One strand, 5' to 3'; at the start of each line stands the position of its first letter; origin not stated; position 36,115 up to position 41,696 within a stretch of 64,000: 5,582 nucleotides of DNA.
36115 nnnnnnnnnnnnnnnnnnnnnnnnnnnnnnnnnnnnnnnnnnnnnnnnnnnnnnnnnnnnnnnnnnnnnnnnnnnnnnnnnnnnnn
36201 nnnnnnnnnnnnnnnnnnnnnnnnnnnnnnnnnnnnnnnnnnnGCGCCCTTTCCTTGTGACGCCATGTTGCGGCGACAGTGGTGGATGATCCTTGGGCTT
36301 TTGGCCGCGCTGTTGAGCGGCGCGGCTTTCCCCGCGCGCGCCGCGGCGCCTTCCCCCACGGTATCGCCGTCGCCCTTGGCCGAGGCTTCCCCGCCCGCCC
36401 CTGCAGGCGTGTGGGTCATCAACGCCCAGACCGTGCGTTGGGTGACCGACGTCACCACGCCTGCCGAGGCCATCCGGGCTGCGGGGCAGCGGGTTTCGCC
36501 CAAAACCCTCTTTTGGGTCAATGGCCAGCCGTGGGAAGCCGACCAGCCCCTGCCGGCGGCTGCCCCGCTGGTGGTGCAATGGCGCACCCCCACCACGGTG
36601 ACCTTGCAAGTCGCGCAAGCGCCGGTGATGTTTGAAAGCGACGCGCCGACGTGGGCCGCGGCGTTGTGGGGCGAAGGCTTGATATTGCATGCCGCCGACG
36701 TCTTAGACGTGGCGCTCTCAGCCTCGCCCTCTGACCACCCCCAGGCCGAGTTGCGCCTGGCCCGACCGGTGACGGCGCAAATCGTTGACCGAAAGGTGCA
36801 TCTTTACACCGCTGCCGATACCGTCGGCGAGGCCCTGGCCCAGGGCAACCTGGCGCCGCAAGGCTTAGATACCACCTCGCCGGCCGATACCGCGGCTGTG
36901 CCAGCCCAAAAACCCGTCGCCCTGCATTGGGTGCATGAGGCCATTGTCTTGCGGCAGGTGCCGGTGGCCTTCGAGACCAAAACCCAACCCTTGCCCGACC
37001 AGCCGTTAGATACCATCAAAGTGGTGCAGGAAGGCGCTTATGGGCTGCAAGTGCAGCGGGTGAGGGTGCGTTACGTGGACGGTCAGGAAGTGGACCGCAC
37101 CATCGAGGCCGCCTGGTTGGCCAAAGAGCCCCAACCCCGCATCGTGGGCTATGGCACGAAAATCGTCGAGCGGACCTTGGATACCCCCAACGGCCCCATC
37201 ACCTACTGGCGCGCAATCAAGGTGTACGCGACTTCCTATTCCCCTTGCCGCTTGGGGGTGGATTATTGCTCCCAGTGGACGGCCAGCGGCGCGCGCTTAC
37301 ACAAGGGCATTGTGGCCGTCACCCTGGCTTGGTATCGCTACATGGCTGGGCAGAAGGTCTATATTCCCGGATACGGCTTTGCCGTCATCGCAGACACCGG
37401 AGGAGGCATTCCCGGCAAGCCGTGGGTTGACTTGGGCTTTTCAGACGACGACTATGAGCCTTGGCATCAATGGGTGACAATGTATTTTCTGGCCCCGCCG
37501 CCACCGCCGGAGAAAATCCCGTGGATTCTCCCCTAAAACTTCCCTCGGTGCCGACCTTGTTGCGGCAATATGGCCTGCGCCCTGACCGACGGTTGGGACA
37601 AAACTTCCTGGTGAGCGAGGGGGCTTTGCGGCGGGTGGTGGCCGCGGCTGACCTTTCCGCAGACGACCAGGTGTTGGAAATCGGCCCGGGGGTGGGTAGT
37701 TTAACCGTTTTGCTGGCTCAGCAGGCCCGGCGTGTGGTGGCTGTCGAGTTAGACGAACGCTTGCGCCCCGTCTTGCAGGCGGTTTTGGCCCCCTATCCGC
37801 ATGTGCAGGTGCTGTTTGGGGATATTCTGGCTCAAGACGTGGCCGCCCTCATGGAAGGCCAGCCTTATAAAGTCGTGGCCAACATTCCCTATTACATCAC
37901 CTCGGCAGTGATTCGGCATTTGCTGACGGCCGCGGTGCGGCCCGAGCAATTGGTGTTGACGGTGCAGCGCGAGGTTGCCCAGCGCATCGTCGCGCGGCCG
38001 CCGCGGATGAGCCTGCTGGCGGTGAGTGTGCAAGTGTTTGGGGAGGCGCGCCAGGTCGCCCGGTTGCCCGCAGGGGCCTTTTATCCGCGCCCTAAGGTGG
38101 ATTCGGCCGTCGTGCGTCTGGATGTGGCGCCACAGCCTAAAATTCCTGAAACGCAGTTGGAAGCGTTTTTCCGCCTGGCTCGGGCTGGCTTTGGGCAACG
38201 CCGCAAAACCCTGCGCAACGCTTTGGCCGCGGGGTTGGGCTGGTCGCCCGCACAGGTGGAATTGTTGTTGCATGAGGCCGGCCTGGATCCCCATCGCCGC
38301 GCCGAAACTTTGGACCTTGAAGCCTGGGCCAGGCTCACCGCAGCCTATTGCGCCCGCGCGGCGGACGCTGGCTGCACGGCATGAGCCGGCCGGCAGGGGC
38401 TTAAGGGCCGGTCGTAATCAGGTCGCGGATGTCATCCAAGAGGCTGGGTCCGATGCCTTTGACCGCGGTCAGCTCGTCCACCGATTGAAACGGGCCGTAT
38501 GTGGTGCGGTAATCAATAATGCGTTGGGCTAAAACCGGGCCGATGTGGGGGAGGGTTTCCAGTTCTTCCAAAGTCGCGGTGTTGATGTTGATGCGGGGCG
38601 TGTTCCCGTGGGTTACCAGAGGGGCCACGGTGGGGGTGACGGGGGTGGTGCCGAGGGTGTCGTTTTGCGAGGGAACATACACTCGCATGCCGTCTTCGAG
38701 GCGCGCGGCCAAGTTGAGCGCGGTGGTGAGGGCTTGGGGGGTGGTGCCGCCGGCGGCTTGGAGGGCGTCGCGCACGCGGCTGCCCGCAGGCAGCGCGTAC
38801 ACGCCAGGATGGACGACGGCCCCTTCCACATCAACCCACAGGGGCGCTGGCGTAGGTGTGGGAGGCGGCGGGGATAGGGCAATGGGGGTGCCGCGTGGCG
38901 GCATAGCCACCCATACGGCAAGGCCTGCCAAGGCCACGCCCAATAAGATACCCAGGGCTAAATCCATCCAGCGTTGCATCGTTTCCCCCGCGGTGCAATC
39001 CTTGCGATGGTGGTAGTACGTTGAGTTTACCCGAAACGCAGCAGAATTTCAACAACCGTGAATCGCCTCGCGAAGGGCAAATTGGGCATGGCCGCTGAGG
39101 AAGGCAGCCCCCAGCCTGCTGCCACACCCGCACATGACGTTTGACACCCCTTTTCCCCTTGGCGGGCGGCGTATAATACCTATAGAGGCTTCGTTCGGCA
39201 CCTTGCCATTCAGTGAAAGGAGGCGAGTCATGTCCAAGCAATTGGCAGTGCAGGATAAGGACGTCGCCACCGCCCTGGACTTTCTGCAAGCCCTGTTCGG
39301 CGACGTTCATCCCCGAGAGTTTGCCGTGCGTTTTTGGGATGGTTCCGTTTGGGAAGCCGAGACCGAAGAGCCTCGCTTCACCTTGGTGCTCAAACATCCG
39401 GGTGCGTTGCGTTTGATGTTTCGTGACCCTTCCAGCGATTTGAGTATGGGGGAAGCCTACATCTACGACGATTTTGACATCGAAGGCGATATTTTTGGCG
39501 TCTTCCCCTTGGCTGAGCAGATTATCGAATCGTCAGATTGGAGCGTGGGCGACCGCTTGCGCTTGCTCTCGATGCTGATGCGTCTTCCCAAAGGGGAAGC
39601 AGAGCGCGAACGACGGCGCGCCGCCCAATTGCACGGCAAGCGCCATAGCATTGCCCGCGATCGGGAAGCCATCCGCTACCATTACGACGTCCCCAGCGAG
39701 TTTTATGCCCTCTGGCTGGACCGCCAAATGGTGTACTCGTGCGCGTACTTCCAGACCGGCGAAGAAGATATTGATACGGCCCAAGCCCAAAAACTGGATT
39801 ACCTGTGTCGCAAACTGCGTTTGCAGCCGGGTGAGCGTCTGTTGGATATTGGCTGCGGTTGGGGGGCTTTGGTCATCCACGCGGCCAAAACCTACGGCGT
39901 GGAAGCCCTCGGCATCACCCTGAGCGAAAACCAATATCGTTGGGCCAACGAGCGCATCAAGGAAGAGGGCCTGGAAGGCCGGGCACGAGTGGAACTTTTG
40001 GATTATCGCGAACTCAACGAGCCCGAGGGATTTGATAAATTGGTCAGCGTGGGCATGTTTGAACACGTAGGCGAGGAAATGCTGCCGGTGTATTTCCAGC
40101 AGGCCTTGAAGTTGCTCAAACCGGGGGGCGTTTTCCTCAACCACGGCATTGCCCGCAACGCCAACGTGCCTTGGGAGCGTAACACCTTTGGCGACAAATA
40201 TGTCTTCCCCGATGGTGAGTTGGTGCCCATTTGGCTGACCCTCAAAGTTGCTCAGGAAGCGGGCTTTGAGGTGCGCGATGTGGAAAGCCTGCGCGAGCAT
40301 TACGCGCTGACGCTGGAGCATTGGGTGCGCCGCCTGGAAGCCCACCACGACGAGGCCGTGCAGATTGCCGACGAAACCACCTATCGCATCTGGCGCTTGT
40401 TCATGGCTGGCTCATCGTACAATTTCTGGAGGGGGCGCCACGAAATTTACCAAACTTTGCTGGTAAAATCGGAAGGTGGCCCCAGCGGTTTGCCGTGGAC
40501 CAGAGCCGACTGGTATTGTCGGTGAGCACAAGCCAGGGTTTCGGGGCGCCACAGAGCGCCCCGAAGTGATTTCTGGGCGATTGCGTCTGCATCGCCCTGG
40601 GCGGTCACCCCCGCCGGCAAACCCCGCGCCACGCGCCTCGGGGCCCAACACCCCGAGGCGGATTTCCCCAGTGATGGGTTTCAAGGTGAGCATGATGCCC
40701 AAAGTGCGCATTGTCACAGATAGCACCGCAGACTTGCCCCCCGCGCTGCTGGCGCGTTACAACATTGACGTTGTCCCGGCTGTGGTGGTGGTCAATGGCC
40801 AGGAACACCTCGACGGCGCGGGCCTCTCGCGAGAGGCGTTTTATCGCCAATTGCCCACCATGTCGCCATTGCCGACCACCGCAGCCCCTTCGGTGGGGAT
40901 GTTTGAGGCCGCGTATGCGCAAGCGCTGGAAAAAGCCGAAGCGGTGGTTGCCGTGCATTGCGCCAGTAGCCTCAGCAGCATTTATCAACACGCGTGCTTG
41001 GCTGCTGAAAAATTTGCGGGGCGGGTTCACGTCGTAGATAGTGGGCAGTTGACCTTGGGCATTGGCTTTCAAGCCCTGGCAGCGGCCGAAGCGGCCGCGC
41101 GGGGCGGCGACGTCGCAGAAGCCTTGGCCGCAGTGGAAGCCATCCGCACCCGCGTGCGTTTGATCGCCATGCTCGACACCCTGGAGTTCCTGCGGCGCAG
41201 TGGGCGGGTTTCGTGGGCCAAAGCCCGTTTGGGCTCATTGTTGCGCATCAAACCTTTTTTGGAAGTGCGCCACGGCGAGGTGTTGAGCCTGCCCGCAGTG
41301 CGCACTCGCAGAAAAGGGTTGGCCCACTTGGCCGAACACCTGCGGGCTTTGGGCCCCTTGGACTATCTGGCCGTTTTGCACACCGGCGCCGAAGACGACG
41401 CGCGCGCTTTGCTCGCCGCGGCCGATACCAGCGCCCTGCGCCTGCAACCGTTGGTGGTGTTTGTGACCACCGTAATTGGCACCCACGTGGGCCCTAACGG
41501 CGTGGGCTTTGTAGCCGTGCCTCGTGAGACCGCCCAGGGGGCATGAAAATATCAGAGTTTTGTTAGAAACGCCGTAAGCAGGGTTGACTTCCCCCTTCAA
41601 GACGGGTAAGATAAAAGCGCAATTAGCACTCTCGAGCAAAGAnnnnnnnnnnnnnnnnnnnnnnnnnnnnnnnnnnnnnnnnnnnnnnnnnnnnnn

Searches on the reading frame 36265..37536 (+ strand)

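Call 12: search_protein_families(library=pfam, proteins=[window:36265-37536:+], max_evalue=0.001)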
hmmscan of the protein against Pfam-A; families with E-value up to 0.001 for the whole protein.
window:36265-37536:+ (423 aa): 2 families
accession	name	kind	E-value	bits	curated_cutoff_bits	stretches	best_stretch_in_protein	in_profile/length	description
PF07501.17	G5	-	1.2e-14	54.8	23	1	229-299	5-75/75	G5 domain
PF03990.20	DUF348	-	5.2e-05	23.3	24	1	177-207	9-39/41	G5-linked-Ubiquitin-like domain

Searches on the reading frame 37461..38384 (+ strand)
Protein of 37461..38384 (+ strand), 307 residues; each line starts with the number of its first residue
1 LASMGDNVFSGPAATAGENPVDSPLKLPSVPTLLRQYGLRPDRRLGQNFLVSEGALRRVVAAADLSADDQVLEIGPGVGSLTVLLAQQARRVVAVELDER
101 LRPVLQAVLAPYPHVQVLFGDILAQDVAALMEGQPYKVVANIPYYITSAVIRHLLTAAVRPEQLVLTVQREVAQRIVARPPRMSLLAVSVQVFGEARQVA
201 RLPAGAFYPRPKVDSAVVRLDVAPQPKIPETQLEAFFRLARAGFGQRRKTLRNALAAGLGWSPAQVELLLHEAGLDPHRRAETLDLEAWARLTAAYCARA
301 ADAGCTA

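Call 12: search_protein_families(library=pfam, proteins=[window:37461-38384:+], max_evalue=0.001)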
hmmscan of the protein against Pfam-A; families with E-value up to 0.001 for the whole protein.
window:37461-38384:+ (307 aa): 1 family
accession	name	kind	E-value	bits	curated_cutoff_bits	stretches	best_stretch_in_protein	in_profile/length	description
PF00398.26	RrnaAD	-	4.9e-55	186.9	24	1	43-293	6-258/263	Ribosomal RNA adenine dimethylase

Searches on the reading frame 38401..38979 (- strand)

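Call 12: search_protein_families(library=pfam, proteins=[window:38401-38979:-], max_evalue=0.001)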
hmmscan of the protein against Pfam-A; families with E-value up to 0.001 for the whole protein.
window:38401-38979:- (192 aa): 7 families
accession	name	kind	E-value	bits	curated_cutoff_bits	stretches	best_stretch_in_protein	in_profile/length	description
PF12836.13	HHH_3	-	1.9e-21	76.3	27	1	126-189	2-65/65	Helix-hairpin-helix motif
PF00633.29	HHH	-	2e-12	46.7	24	1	131-157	4-30/30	Helix-hairpin-helix motif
PF10531.15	SLBB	-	1.7e-11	44.2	27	1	49-102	2-54/55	SLBB domain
PF14716.13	HHH_8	-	1.1e-06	29.4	30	0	163-191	43-71/73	Helix-hairpin-helix domain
PF03934.19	T2SSK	-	1.8e-05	25.4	24.2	1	130-176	1-47/63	Type II secretion system (T2SS), protein K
PF14520.12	HHH_5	-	2.2e-05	25.3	27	0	134-156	31-53/57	Helix-hairpin-helix domain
PF12826.13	HHH_2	-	2.7e-05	24.7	27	0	131-157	28-54/64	Helix-hairpin-helix motif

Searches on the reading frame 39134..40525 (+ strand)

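Call 12: search_protein_families(library=pfam, proteins=[window:39134-40525:+], max_evalue=0.001)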
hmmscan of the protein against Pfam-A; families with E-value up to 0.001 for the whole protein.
window:39134-40525:+ (463 aa): 9 families
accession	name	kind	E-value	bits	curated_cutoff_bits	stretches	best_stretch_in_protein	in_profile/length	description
PF02353.26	CMAS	-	1.1e-92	310.7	27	1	173-440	3-272/273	Mycolic acid cyclopropane synthetase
PF13649.12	Methyltransf_25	-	4.1e-16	59.9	27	1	237-332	2-97/97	Methyltransferase domain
PF08242.18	Methyltransf_12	-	8.2e-13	49.4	30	1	237-334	1-98/98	Methyltransferase domain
PF08241.18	Methyltransf_11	-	1.6e-11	45.1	21.2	1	237-335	1-94/95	Methyltransferase domain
PF13847.12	Methyltransf_31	-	5.9e-10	39.4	27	1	232-338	3-111/145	Methyltransferase domain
PF25371.1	DUF7884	-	4.7e-09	36.8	27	1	50-124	1-75/90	Domain of unknown function (DUF7884)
PF13489.12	Methyltransf_23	-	5.6e-09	36.4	27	1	227-339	19-119/164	Methyltransferase domain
PF05175.20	MTS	-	6.7e-05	23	23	1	224-334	23-136/170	Methyltransferase small domain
PF06325.19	PrmA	-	0.00024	21.1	22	1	230-341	159-263/296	Ribosomal protein L11 methyltransferase (PrmA)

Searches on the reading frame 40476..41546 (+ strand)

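Call 12: search_protein_families(library=pfam, proteins=[window:40476-41546:+], max_evalue=0.001)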
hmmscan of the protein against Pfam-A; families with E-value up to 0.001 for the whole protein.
window:40476-41546:+ (356 aa): 1 family
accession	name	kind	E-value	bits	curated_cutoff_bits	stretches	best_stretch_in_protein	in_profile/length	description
PF02645.21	DegV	-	2.2e-69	234.3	27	1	76-349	1-279/280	Uncharacterised protein, DegV family COG1307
